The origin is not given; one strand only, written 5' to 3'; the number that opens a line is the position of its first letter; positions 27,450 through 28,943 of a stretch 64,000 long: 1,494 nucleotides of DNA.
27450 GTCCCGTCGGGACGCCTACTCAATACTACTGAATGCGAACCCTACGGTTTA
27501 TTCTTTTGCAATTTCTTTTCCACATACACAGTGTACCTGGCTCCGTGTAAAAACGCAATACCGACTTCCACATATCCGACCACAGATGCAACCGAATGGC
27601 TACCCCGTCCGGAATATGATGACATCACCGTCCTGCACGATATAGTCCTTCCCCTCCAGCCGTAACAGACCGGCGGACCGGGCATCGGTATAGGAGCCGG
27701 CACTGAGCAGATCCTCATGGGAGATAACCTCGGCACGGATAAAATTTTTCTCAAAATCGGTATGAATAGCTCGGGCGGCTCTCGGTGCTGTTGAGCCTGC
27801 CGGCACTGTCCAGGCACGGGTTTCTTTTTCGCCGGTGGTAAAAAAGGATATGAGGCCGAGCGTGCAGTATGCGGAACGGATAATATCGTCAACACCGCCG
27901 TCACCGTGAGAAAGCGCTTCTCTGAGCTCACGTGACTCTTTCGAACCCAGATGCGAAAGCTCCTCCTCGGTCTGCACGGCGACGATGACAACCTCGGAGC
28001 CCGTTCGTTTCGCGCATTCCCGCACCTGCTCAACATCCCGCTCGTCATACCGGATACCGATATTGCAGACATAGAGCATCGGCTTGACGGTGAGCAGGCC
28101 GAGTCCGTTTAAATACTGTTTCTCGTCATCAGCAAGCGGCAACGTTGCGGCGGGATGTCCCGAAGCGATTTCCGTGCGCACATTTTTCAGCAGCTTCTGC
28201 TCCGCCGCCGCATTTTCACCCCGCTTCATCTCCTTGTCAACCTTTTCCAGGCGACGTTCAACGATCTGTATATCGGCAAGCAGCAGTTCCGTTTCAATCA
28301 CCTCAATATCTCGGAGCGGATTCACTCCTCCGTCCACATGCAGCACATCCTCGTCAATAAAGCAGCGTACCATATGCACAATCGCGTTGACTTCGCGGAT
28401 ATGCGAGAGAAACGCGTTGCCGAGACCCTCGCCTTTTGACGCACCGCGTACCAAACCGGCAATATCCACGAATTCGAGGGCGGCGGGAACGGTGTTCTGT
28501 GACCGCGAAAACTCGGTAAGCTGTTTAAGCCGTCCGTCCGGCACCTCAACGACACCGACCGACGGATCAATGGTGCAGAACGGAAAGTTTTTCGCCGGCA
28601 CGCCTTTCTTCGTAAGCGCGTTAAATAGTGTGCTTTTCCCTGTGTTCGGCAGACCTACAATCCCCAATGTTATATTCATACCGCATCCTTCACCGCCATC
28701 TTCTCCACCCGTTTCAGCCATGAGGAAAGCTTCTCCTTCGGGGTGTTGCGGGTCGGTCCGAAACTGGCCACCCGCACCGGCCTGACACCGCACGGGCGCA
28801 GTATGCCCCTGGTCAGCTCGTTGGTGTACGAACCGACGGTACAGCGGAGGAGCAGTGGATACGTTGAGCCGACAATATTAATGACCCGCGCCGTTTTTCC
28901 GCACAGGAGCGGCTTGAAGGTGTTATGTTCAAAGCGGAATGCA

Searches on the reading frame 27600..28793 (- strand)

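Call 24: search_protein_families(library=pfam, proteins=[window:27600-28793:-], max_evalue=0.001)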
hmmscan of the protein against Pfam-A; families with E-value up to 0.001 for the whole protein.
window:27600-28793:- (397 aa): 4 families
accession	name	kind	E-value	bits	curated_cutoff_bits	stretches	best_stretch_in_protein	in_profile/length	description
PF06071.19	YchF-GTPase_C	-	6.5e-35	119.6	27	1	314-396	1-83/84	Protein of unknown function (DUF933)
PF01926.29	MMR_HSR1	-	2.3e-20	73.3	21.9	1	43-147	2-86/113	50S ribosome-binding GTPase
PF02421.24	FeoB_N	-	1e-06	28.8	27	1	42-84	2-44/156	Ferrous iron transport protein B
PF02824.27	TGS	-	0.00096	19.6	22.2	0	329-392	12-56/60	TGS domain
